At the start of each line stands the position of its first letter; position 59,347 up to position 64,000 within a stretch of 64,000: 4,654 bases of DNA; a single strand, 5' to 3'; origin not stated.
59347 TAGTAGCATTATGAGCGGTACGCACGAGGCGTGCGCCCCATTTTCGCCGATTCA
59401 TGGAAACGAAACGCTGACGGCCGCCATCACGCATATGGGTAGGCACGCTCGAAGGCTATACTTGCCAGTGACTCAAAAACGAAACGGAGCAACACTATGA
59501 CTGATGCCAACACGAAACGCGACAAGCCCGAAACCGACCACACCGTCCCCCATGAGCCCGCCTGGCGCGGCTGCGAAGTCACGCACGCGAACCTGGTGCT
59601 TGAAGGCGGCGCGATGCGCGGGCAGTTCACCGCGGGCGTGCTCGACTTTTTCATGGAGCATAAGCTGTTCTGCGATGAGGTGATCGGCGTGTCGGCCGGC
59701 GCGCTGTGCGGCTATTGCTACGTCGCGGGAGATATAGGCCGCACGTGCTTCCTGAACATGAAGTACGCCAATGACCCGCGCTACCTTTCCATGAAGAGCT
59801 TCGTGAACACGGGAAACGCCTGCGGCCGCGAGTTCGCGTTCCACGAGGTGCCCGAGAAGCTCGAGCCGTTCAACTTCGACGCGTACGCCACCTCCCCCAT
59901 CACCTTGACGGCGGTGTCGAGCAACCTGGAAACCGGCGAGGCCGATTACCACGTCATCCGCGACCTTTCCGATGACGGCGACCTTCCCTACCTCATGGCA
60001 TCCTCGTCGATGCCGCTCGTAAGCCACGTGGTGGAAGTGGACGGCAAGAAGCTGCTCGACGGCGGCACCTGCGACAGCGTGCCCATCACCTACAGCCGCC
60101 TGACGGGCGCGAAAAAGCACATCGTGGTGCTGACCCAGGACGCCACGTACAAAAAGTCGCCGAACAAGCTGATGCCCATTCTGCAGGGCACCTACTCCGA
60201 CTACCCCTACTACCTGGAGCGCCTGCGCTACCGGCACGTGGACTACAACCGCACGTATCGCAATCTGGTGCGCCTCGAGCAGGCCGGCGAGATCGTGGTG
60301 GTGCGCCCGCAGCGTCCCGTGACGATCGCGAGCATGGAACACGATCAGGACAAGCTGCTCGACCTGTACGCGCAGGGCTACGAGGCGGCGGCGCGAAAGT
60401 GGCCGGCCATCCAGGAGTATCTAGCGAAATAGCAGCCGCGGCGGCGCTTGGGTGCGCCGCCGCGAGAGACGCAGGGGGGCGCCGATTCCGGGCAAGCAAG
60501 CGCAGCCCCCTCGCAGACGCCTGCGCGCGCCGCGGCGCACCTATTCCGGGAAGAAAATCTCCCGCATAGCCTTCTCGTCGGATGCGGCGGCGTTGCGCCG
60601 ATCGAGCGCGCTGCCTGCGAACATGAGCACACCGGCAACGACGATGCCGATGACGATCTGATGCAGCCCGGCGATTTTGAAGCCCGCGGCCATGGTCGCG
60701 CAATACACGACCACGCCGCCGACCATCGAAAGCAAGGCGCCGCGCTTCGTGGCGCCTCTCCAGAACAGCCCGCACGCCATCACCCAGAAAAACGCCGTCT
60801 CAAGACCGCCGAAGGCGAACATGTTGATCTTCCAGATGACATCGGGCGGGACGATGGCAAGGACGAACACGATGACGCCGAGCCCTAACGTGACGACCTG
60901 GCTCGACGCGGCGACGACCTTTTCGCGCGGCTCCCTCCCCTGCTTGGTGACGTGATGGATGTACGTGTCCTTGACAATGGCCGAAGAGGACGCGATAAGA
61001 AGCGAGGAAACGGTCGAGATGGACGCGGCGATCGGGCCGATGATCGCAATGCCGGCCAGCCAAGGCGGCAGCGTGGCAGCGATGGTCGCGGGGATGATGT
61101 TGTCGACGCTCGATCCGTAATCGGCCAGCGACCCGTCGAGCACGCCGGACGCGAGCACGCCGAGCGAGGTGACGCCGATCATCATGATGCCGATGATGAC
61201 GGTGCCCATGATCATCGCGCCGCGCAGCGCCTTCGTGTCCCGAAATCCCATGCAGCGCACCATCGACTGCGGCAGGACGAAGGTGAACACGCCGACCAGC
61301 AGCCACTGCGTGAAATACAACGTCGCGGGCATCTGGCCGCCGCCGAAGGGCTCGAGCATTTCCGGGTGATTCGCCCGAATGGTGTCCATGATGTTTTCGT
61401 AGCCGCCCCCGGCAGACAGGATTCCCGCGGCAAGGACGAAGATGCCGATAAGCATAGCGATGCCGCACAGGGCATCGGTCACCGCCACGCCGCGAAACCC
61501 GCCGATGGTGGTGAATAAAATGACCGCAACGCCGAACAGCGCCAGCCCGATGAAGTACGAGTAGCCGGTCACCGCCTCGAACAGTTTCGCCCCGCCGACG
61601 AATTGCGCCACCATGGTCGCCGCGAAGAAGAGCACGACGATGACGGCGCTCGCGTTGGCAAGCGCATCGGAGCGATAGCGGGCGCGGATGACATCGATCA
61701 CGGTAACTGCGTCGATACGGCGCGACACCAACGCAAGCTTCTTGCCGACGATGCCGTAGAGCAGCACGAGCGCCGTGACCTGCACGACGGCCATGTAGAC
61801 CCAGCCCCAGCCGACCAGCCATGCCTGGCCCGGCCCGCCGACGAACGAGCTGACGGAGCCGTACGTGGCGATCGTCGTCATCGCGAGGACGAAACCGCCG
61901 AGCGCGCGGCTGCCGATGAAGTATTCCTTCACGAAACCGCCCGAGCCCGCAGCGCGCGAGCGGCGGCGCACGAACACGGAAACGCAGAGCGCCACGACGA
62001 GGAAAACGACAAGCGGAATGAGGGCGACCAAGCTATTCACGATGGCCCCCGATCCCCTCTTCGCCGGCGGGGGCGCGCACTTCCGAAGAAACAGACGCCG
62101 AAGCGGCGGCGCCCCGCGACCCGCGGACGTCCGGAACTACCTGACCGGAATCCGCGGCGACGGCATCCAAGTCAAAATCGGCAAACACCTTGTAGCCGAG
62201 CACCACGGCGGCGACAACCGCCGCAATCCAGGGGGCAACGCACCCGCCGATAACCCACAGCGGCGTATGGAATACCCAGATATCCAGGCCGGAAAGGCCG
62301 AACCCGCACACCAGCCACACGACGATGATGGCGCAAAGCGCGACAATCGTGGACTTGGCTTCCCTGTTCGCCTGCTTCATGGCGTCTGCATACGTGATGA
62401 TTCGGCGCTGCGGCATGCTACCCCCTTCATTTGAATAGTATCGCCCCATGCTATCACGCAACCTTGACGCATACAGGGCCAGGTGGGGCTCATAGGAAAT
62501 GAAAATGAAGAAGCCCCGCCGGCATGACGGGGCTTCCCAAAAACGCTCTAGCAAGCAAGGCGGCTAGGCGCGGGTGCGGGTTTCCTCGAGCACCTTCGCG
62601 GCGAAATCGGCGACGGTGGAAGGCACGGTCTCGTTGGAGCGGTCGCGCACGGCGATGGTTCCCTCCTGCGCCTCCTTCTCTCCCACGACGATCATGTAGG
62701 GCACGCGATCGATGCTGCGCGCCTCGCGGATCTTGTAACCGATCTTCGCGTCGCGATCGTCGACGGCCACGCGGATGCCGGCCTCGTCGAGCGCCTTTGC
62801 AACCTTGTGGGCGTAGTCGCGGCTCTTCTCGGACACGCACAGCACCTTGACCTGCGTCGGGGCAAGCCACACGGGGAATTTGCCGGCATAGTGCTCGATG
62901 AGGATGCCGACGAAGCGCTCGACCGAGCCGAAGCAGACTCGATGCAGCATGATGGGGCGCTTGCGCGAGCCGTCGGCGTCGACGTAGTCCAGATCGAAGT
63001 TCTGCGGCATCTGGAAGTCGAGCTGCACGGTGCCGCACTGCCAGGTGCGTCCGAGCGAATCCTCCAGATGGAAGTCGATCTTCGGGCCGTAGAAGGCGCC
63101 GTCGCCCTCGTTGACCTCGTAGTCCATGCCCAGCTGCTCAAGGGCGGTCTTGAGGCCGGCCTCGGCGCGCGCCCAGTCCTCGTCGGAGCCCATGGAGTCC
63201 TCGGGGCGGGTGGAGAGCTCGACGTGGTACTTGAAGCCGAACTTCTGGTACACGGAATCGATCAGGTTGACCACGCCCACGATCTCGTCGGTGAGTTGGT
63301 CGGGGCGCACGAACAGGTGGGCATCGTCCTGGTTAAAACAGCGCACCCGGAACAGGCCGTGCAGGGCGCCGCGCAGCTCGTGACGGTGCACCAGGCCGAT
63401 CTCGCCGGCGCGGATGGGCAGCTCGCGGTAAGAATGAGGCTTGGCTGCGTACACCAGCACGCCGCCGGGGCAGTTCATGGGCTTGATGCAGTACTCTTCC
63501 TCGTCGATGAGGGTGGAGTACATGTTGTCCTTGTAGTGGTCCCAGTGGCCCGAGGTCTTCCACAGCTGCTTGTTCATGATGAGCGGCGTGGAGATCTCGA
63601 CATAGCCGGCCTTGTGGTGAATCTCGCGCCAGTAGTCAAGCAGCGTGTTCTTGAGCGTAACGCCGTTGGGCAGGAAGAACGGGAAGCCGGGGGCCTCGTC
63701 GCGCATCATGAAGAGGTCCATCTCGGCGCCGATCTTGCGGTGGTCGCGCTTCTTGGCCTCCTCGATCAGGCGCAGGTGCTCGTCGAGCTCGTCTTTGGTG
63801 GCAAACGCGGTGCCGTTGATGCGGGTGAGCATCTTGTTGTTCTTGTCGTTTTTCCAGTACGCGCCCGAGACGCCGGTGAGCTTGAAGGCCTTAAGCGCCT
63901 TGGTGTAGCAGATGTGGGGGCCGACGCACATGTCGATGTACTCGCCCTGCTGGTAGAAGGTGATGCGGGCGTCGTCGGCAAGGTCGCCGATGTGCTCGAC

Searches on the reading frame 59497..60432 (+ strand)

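Call 90: search_protein_families(library=pfam, proteins=[window:59497-60432:+], max_evalue=1e-8)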
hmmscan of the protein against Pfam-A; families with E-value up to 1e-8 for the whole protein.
window:59497-60432:+ (311 aa): 2 families
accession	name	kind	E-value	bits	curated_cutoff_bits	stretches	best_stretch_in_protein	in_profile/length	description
PF01734.28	Patatin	-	2.3e-20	74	27.7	1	33-198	1-188/191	Patatin-like phospholipase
PF19890.4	DUF6363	-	8.2e-20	70.8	26.4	1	236-309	1-74/75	Domain of unknown function (DUF6363)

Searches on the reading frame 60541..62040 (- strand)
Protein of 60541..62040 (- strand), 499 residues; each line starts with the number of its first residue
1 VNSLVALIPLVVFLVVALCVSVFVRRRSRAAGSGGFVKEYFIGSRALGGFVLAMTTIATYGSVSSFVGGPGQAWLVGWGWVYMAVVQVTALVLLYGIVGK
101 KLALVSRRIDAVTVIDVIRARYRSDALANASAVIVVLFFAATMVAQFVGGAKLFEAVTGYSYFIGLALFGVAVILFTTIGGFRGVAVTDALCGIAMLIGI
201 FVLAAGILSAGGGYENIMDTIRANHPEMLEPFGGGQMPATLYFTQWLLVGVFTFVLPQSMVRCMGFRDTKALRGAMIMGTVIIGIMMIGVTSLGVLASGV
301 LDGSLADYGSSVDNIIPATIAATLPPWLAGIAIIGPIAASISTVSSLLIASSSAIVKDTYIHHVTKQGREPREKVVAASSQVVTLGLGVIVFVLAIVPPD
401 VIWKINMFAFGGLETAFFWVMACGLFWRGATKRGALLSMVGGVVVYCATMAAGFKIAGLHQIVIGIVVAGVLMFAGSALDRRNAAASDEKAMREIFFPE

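Call 90: search_protein_families(library=pfam, proteins=[window:60541-62040:-], max_evalue=1e-8)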
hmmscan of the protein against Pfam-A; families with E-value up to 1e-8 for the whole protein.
window:60541-62040:- (499 aa): 1 family
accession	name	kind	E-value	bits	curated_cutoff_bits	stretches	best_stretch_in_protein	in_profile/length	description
PF00474.23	SSF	-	2.2e-69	234.7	22.8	1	40-442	1-406/406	Sodium:solute symporter family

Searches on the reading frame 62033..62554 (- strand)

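Call 90: search_protein_families(library=pfam, proteins=[window:62033-62554:-], max_evalue=1e-8)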
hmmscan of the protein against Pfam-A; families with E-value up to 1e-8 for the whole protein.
window:62033-62554:- (173 aa): 1 family
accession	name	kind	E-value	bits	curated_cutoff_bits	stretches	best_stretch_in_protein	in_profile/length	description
PF06196.17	DUF997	-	2.6e-15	56.5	26.3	1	61-131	1-75/77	Protein of unknown function (DUF997)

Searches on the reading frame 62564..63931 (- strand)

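Call 90: search_protein_families(library=pfam, proteins=[window:62564-63931:-], max_evalue=1e-8)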
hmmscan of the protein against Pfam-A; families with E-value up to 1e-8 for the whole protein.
window:62564-63931:- (455 aa): 2 families
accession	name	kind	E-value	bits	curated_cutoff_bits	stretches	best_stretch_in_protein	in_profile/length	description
PF00587.30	tRNA-synt_2b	-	3.3e-46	158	29.3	1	143-348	6-179/179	tRNA synthetase class II core domain (G, H, P, S and T)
PF03129.25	HGTP_anticodon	-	1e-20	74.1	21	1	360-449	1-93/94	Anticodon binding domain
